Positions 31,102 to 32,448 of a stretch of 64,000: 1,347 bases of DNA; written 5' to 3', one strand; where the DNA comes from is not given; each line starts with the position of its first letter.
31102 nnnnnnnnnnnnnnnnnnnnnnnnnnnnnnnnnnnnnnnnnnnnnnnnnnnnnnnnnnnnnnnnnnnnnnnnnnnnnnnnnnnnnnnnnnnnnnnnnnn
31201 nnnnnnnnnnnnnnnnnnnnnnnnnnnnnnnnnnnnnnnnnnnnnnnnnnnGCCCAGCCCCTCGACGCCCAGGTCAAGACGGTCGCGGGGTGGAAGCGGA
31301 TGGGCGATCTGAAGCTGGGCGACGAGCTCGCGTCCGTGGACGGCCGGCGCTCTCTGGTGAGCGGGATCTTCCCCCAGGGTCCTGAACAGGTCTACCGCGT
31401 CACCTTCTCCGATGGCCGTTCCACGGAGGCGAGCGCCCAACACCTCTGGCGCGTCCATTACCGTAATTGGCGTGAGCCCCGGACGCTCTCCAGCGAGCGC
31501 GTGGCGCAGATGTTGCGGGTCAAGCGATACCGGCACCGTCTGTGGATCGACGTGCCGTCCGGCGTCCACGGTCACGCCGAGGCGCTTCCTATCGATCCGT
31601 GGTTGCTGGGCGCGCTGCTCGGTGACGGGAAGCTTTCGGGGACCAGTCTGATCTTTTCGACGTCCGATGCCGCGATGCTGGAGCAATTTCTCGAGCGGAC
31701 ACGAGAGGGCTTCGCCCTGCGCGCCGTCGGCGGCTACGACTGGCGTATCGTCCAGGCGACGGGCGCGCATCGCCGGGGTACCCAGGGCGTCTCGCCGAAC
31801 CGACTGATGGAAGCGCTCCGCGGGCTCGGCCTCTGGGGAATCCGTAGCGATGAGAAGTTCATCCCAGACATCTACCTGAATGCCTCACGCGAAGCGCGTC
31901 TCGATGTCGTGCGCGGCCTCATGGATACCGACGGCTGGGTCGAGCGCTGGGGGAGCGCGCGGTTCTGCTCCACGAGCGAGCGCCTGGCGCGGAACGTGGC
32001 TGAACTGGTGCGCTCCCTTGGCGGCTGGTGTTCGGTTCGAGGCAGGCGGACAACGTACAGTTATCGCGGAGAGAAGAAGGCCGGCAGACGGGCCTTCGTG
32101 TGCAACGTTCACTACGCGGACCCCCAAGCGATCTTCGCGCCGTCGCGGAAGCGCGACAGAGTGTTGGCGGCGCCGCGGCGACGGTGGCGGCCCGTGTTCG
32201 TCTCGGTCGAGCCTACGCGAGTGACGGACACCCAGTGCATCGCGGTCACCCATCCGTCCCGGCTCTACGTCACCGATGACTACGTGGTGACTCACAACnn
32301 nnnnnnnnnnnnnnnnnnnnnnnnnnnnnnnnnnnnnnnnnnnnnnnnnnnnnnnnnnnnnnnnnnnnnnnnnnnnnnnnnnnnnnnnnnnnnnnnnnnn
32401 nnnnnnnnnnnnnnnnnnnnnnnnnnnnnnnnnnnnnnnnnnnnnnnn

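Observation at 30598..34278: Replicative helicase DnaB carries two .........-containing inteins, one apparently class 3 in the Walker-A P-loop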

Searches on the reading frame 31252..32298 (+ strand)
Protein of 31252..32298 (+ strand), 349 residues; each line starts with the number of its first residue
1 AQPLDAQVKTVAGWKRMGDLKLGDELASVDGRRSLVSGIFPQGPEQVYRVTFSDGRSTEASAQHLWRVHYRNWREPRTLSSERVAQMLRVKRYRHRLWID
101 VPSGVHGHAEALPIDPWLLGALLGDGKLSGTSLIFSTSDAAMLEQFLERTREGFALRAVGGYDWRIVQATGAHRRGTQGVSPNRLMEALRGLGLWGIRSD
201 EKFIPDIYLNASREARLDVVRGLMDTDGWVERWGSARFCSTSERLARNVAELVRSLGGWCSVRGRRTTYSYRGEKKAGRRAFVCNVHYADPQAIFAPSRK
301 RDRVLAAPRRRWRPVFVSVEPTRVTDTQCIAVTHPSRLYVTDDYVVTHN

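Call 4: search_protein_families(library=pfam, proteins=[window:31252-32298:+], max_evalue=0.01)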
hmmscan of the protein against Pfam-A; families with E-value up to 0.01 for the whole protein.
window:31252-32298:+ (349 aa): 1 family
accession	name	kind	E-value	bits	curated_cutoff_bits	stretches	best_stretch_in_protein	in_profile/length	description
PF14528.11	LAGLIDADG_3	-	0.00011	22.8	22.5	1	219-257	6-47/82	LAGLIDADG-like domain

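Call 5: search_protein_families(library=ncbifam, proteins=[window:31252-32298:+], max_evalue=0.01)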
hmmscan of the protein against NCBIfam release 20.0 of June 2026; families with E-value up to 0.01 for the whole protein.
window:31252-32298:+ (349 aa): 4 families
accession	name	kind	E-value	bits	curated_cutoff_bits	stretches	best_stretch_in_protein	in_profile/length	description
NF005852.0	PRK07773.1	equivalog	5.7e-14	51.4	780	1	34-263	440-665/886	replicative DNA helicase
NF006207.0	PRK08332.1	equivalog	0.00021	18.6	2400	1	197-278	1078-1159/1684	vitamin B12-dependent ribonucleotide reductase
NF007072.0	PRK09519.1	equivalog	0.00038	18.9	1024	1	40-268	300-518/790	intein-containing recombinase RecA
NF045703.1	rSAM_Tes_intein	exception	0.0085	13.9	1700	0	199-262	446-512/1040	tetraether lipid synthase Tes, intein-containing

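Call 6: search_solved_structures(query=window:31252-32298:+, max_evalue=1, show_alignments=3)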
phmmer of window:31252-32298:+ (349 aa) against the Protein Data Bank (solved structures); distinct sequences matched with E-value up to 1: 7.
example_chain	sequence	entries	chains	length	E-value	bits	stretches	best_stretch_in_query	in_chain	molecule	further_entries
6bs8_A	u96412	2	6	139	5e-07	32.1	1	3-69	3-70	Replicative DNA helicase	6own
6rix_A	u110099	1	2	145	1.8e-06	30.3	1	7-68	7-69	Replicative DNA helicase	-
6riz_A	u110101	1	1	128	2.8e-06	29.7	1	3-68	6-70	gp41-1 intein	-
6riy_A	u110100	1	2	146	3.7e-06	29.3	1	7-68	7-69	Replicative DNA helicase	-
7on7_A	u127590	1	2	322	1e-05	27.8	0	156-184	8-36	SAKe6BE-L2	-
6qaz_A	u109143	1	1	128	5.2e-05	25.5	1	3-68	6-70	cyanophage-like gp41-1 intein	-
2zfd_B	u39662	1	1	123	0.5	12.4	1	232-314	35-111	Putative uncharacterized protein T20L15_90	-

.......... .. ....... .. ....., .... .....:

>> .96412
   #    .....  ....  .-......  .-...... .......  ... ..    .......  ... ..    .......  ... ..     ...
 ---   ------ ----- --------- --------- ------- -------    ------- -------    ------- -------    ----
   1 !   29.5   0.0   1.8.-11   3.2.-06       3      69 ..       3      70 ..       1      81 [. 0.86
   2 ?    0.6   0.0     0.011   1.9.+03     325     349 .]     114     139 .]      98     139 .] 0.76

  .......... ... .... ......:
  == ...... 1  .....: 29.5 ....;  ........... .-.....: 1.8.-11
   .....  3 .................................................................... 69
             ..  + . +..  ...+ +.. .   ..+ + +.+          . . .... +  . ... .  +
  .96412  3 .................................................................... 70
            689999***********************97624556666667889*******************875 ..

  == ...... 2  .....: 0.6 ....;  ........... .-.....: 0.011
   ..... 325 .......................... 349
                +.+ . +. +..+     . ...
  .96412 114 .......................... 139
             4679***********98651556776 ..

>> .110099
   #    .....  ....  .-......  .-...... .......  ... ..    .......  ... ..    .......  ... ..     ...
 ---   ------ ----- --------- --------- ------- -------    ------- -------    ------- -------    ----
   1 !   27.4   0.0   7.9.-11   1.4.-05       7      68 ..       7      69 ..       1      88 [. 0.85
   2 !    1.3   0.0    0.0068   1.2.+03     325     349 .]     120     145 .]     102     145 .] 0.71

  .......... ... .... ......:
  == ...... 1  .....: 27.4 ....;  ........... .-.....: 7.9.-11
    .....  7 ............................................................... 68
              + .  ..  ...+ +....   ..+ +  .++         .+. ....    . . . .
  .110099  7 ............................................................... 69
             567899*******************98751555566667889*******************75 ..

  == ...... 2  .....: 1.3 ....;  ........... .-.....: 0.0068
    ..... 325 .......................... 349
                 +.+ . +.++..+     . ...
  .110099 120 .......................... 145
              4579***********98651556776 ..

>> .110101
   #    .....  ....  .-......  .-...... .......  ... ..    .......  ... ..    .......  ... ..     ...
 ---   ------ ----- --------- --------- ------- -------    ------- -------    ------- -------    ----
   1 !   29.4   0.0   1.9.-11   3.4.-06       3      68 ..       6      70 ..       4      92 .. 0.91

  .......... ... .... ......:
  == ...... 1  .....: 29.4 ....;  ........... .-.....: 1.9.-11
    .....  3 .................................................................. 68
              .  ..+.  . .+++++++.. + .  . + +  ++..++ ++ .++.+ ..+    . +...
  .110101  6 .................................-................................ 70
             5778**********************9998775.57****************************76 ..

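Call 8: find_homologous_proteins(query=window:31252-32298:+)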
Query window:31252-32298:+ (349 aa): 398 proteins with E <= 0.001 among 4991 candidates; the best 120 are listed.
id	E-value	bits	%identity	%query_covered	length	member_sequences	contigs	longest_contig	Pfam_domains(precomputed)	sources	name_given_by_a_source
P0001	5.8e-189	645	80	100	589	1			PF03796.22,PF00772.27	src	-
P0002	4.4e-169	580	72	100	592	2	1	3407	PF03796.22,PF14528.12,PF13481.13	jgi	jgi:replicative DNA helicase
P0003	7.6e-155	533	69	95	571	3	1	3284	PF03796.22,PF14528.12,PF13481.13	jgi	jgi:replicative DNA helicase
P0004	3.1e-154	531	64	100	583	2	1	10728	PF03796.22,PF14528.12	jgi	jgi:replicative DNA helicase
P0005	4.0e-146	505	87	74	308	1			-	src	-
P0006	8.6e-144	497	68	92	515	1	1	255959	PF03796.22,PF14528.12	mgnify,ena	mgnify:CR=1 FL=1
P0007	3.6e-141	488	78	79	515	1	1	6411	PF03796.22,PF00772.27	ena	-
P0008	4.0e-139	481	98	63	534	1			PF03796.22,PF13481.13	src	-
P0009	5.7e-136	471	62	100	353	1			PF03796.22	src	-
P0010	4.5e-135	468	57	100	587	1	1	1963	PF03796.22,PF14528.12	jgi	jgi:replicative DNA helicase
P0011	3.9e-133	462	56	100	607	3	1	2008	PF03796.22,PF14528.12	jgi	jgi:replicative DNA helicase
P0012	1.8e-127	443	73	75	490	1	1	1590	PF03796.22,PF14528.12,PF13481.13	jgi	-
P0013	4.1e-127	442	67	84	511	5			PF03796.22,PF14528.12,PF00772.27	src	-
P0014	5.2e-127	442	57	95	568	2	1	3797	PF03796.22,PF14528.12,PF13481.13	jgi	jgi:replicative DNA helicase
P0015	3.1e-124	433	54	100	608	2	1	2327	PF05204.20,PF03796.22,PF14528.12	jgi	jgi:replicative DNA helicase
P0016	3.1e-122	426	55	100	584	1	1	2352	PF03796.22,PF14528.12,PF13481.13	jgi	jgi:replicative DNA helicase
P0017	4.4e-122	425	65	81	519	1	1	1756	PF03796.22,PF14528.12,PF13481.13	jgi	jgi:replicative DNA helicase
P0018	5.3e-122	425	69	75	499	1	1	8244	PF03796.22,PF14528.12,PF13481.13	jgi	jgi:replicative DNA helicase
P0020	4.8e-120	419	56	98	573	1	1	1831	PF03796.22,PF14528.12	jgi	-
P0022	1.1e-118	414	55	95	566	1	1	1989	PF03796.22,PF14528.12,PF13481.13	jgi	jgi:replicative DNA helicase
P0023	3.2e-117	409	53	100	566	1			PF03796.22,PF14528.12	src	-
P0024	5.3e-115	402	51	100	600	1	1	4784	PF03796.22,PF14528.12,PF00772.27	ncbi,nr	ncbi:MAG: replicative DNA helicase, partial [Ramlibacter sp.]|nr:replicative DNA helicase [Ramlibact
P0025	9.3e-115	401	53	95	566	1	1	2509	PF03796.22,PF14528.12,PF13481.13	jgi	jgi:replicative DNA helicase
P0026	1.0e-114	401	51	100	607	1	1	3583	PF03796.22,PF14528.12,PF13481.13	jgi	-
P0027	2.3e-114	400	57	87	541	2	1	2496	PF03796.22,PF14528.12,PF00772.27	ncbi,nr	ncbi:MAG: replicative DNA helicase, partial [Betaproteobacteria bacterium]|nr:replicative DNA helica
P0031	4.2e-110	386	50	100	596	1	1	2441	PF03796.22,PF14528.12,PF13481.13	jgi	jgi:replicative DNA helicase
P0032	1.0e-109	385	49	100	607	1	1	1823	PF05204.20,PF03796.22,PF14528.12,PF13481.13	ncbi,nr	ncbi:MAG: replicative DNA helicase, partial [Candidatus Electrothrix sp. EH2]|nr:replicative DNA hel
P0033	9.8e-109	382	55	89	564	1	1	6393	PF03796.22,PF14528.12,PF00772.27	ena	-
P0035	3.7e-107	376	52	97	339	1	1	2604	PF14528.12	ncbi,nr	ncbi:MAG TPA: LAGLIDADG family homing endonuclease, partial [Pararobbsia sp.]|nr:LAGLIDADG family ho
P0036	9.4e-107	375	50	100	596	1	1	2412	PF03796.22,PF14528.12,PF13481.13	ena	-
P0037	7.9e-105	369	55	90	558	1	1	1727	PF03796.22,PF14528.12,PF13481.13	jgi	jgi:replicative DNA helicase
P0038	1.3e-103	365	52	90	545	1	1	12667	PF03796.22,PF14528.12,PF13481.13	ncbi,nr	ncbi:MAG: AAA family ATPase [Paraburkholderia sp.]|nr:AAA family ATPase [Paraburkholderia sp.]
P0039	9.5e-103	362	49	100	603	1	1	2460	PF03796.22,PF14528.12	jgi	-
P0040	1.9e-101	358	51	91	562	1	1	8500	PF03796.22,PF14528.12,PF00772.27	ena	-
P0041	3.8e-100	353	51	95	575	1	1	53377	PF03796.22,PF14528.12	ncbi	-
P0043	1.1e-99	352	52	95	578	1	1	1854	PF03796.22,PF14528.12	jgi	jgi:replicative DNA helicase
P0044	4.4e-98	346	57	82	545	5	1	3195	PF03796.22,PF14528.12,PF00772.27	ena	-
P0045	1.2e-96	342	69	60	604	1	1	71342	PF03796.22,PF14528.12,PF14890.12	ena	-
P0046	2.8e-96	341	65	64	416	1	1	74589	PF03796.22,PF14528.12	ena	-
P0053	1.9e-92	328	44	100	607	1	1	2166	PF05204.20,PF03796.22,PF14528.12,PF13481.13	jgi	jgi:replicative DNA helicase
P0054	2.5e-91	324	60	75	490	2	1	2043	PF03796.22,PF14528.12,PF13481.13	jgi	jgi:replicative DNA helicase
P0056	9.5e-91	322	52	84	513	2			PF05204.20,PF03796.22,PF14528.12,PF00772.27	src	-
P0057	2.0e-89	318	57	72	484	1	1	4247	PF03796.22,PF14528.12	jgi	-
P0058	3.2e-89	317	53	81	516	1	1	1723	PF03796.22,PF14528.12,PF13481.13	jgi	jgi:replicative DNA helicase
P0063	4.3e-87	310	54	76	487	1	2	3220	PF05204.20,PF03796.22,PF14528.12,PF00772.27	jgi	jgi:replicative DNA helicase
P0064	5.2e-87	310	48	96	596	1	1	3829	PF03796.22,PF14528.12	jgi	-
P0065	9.5e-87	309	51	79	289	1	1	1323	PF14528.12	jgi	jgi:replicative DNA helicase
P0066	1.4e-86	309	63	60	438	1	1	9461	PF03796.22,PF14528.12,PF13481.13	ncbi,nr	ncbi:MAG: AAA family ATPase [Gammaproteobacteria bacterium]|nr:AAA family ATPase [Gammaproteobacteri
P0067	2.1e-86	308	50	77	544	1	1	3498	PF03796.22,PF14528.12,PF00772.27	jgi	jgi:replicative DNA helicase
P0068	4.7e-86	307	43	95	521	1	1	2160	PF03796.22,PF14528.12,PF13481.13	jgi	jgi:replicative DNA helicase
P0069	5.8e-86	307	52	77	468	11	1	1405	PF03796.22,PF14528.12,PF00772.27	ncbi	ncbi:MAG: replicative DNA helicase, partial [Polynucleobacter sp. 35-46-207]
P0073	9.0e-83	296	48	81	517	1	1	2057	PF03796.22,PF14528.12,PF00772.27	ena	-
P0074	1.5e-82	295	52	80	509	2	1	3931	PF03796.22,PF14528.12,PF13481.13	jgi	jgi:replicative DNA helicase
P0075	1.5e-80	289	50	73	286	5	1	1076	PF14528.12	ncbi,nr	ncbi:MAG: hypothetical protein D3914_17760 [Candidatus Electrothrix sp. LOE2]|nr:hypothetical protei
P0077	1.7e-80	289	53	77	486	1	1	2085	PF03796.22,PF14528.12,PF00772.27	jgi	jgi:replicative DNA helicase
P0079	1.2e-79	286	54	71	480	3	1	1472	PF03796.22,PF14528.12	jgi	jgi:replicative DNA helicase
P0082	5.6e-79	284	51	75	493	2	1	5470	PF03796.22,PF14528.12,PF13481.13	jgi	jgi:replicative DNA helicase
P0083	6.7e-79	283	55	66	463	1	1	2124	PF03796.22,PF14528.12,PF13481.13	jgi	jgi:replicative DNA helicase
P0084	2.7e-78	281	51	74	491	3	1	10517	PF03796.22,PF14528.12,PF13481.13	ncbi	-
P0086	1.9e-75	272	43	100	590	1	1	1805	PF03796.22,PF14528.12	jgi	-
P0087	2.3e-75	272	45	90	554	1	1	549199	PF03796.22,PF14528.12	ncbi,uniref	ncbi:DnaB-like helicase C-terminal domain-containing protein [Xanthobacter sp. V3C-3]|uniref:DnaB-li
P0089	1.7e-73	266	50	76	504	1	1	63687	PF03796.22,PF14528.12,PF13481.13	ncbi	ncbi:DnaB-like helicase C-terminal domain-containing protein [Leptothrix ochracea]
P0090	3.8e-73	264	51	74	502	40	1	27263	PF03796.22,PF14528.12,PF00772.27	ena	-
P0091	6.2e-73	264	42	100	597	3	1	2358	PF03796.22,PF14528.12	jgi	jgi:replicative DNA helicase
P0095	2.0e-72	262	44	80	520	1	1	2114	PF03796.22,PF14528.12,PF13481.13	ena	-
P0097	7.3e-72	260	48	75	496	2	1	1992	PF05204.20,PF03796.22,PF14528.12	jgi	jgi:replicative DNA helicase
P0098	2.9e-71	258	56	62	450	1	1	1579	PF03796.22,PF14528.12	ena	-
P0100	9.1e-71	257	39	100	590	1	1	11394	PF14528.12,PF02562.23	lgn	-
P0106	7.9e-68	247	51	68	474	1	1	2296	PF03796.22,PF14528.12,PF13481.13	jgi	jgi:replicative DNA helicase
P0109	2.3e-67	245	40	95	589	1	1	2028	PF14528.12,PF02562.23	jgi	jgi:phosphate starvation-inducible protein PhoH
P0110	3.2e-67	245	36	100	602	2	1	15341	PF13245.13,PF14528.12,PF02562.23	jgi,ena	-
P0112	1.0e-66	243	39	100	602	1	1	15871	PF13604.13,PF14528.12,PF02562.23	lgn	-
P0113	2.3e-66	242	50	68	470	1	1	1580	PF05204.20,PF03796.22,PF14528.12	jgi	jgi:replicative DNA helicase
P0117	1.6e-64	236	38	100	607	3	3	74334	PF14528.12,PF02562.23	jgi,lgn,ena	-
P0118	1.6e-63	233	38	100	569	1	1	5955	PF05204.20,PF14528.12,PF02562.23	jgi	jgi:phosphate starvation-inducible protein PhoH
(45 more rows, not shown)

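Call 13: find_related_loci(query=window:31252-32298:+, collection=genome_contigs, flank=6000)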
Query window:31252-32298:+ (349 aa) in genome_contigs; peptide patterns used: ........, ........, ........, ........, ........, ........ (x = any residue, [..] = any of these).
155 stretches matched a pattern; 85 encode a relative of the query (tblastn E <= 1e-3); the best 80 are kept; 80 distinct loci.
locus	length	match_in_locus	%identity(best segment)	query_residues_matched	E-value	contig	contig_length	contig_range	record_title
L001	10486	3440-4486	87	1-349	0e+0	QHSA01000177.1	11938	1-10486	MAG: Candidatus Rokuibacteriota bacterium isolate AR41 14_0929_12_30cm_scaffold_3022_curated, whole genome shotgun seque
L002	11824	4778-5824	77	1-349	0e+0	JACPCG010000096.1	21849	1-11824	MAG: Candidatus Rokuibacteriota bacterium isolate NC_groundwater_277_Ag_S-0.2um_71_17 S5_GD2017_2_S2_scaffold_1617, whol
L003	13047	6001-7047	77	1-349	3e-180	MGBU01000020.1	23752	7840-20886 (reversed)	MAG: Candidatus Rokubacteria bacterium GWA2_73_35 gwa2_scaffold_13129, whole genome shotgun sequence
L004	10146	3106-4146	76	1-349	4e-178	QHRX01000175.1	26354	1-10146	MAG: Candidatus Rokuibacteriota bacterium isolate AR44 14_1009_09_30cm_scaffold_4149_e_18955_curated, whole genome shotg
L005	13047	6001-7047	73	1-349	2e-177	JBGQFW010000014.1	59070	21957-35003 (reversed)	MAG: Candidatus Methylomirabilia bacterium isolate OBJ2_061818_090_42 k141_2366869_length_59070_cov_15.1385, whole genom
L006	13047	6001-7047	72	1-349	5e-177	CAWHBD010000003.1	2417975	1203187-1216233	MAG: uncultured Candidatus Rokubacteria bacterium isolate MFD02840.bin.3.55 genome assembly, contig: contig_32758, whole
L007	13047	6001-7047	72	1-349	5e-177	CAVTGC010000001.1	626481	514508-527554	MAG: uncultured Candidatus Rokubacteria bacterium isolate MFD09212.bin.1.136 genome assembly, contig: contig_13279, whol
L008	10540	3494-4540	73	1-349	6e-174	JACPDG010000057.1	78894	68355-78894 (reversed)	MAG: Candidatus Rokuibacteriota bacterium isolate NC_groundwater_303_Ag_B-0.1um_71_19 S7_GD2017_3_B1_scaffold_198, whole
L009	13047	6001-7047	71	1-349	5e-173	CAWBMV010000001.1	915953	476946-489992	MAG: uncultured Candidatus Rokubacteria bacterium isolate MFD02242.bin.2.34 genome assembly, contig: contig_10593, whole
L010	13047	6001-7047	71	1-349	2e-172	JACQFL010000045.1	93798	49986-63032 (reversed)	MAG: Candidatus Rokuibacteriota bacterium isolate NC_groundwater_1046_Pr1_S-0.65um_71_27 Montesol18_Sp65_coassembly_scaf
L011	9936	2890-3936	71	1-349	3e-164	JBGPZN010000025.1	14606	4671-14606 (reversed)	MAG: Candidatus Methylomirabilia bacterium isolate OBJ1_062018_070_24 k141_2646186_length_14606_cov_16.9215, whole genom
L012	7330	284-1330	70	1-349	4e-163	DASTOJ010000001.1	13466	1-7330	MAG TPA_asm: Candidatus Methylomirabilota bacterium isolate SMAG_U2167 k141_245979, whole genome shotgun sequence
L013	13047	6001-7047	69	1-349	1e-160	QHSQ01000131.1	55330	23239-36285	MAG: Candidatus Rokuibacteriota bacterium isolate AR27 14_0903_09_40cm_scaffold_538_curated, whole genome shotgun sequen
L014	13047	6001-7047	66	1-349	5e-159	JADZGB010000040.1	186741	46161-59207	MAG: Burkholderiales bacterium isolate SJ887 c_000001430644, whole genome shotgun sequence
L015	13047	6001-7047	65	1-349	1e-158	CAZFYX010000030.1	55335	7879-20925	MAG TPA_asm: uncultured Burkholderiales bacterium isolate binchicken_co200_45 genome assembly, contig: k141_12629, whole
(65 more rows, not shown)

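Call 16: search_dna_similar(query=window:31252-32298:+, collection=phages, mode=protein, max_rows=25, max_evalue=0.001)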
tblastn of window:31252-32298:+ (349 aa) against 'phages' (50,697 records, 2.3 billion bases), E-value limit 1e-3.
Records with a match: 865; places in all: 934; records where one place covers at least 80% of the query: 683.
Best place of each record, by identity: <60% 865.
By first word of the organism name: Mycobacterium 300; Salmonella 184; Vibrio 67; Stx2a-converting 49; Klebsiella 45; Escherichia 29; Pseudomonas 24; Aeromonas 21; Gordonia 15; Enterococcus 14; and 46 more.
By host as written in the record: Mycobacterium smegmatis mc2 155 230; - 120; Salmonella enterica 43; Mycobacterium smegmatis mc#155 34; Klebsiella pneumoniae 32; Salmonella enterica subsp. enterica serovar Enteritidis 28; Salmonella enterica subsp. enterica serovar Typhimurium 27; Salmonella sp. 16; and 169 more.
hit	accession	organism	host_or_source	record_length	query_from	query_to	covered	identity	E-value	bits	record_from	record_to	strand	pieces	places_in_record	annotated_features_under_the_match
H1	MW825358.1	Xanthomonas phage vB_XciM_LucasX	Xanthomonas citri 306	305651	1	349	100%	39.4%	1e-72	250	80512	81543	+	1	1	replicative DNA helicase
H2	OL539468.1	Serratia phage vB_SmaM_Haymo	Serratia marcescens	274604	1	349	100%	38.8%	7e-64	225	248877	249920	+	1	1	hypothetical protein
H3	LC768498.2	Klebsiella phage phiKp_30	Klebsiella pneumoniae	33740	1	349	100%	38.7%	2e-59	212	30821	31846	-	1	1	hypothetical protein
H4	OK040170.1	Serratia phage BUCT660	Serratia marcescens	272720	1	349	100%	38.5%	1e-63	224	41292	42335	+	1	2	putative helicase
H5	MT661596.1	Proteus phage 10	Proteus mirabilis 3b10_21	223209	2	349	100%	38.5%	5e-74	254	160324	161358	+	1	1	helicase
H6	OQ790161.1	Xanthomonas phage RTH11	Xanthomonas sp.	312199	1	349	100%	38.1%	7e-67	233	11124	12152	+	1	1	putative DNA helicase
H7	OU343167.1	Pseudomonas phage vB_PaeM_phiLBG22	-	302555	1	349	100%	38.0%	7e-69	239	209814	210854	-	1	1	record has no annotation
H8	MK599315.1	Pseudomonas phage PA1C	Pseudomonas aeruginosa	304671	1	349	95%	40.0%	3e-59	253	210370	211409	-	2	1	putative SNF2 domain helicase (x2)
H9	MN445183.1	Salmonella phage vB_SalM_SA002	Salmonella enterica subsp. enterica ...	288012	1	349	100%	37.9%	2e-65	229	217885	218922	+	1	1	putative RAD2/SF2 helicase 2 | putative RAD2/SF2 helicase 1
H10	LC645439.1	Stx2a-converting phage Stx2_16002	-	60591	1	349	100%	37.9%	3e-57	206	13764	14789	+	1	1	none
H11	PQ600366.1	Escherichia phage phiXuzhou21-Stx2a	Escherichia sp.; serotype: O157:H7; ...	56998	1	349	100%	37.9%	3e-57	206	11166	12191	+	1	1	DNA primase/helicase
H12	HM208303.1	Escherichia phage vB_EcoP_24B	Escherichia coli O157:H7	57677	1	349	100%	37.9%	3e-57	206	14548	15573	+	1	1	P: P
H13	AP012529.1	Stx2-converting phage Stx2a_F403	Escherichia coli O157:H7 strain F403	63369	1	349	100%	37.9%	3e-57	206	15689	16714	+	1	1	replication protein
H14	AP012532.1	Stx2-converting phage Stx2a_F451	Escherichia coli O157:H7 strain F451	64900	1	349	100%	37.9%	3e-57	206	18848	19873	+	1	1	replication protein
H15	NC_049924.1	Stx2-converting phage Stx2a_F451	Escherichia coli O157:H7 strain F451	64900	1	349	100%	37.9%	3e-57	206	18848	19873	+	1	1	toprim domain-containing protein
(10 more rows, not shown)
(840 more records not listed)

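Call 28: predict_structure(alignment_id=A1)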
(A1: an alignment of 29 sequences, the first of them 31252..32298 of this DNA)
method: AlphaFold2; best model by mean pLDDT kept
length: 349 residues; sequences in the alignment: 29
mean_pLDDT: 93.4   pTM: 0.90
mean pLDDT of the five models: 93.4, 93.0, 93.0, 92.3, 92.2
residues with pLDDT >= 90: 293; 70-90: 45; 50-70: 10; < 50: 1
segments of 3 or more residues with pLDDT < 50: none
pLDDT, mean of each block of 10 residues (from residue 1): 97 95 95 96 98 98 98 97 98 97 93 96 93 91 91 86 89 59 87 95 97 97 96 92 98 97 94 93 95 90 85 96 98 96 95
secondary structure, 60 per line:
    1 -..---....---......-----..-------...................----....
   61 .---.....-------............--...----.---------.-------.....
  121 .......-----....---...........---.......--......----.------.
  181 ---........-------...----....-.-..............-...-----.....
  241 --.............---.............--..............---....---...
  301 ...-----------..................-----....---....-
elements in order: E7-10 E14-16 E34-52 E57-61 E65-69 E77-80 H81-88 H116-125 E133-136 H140-150 E154-160 E163-168 H184-191 H206-209 H213-226 E228-230 E236-240 H243-255 E259-271 E274-287 H291-294 H298-303 E315-332 E338-341 E345-348
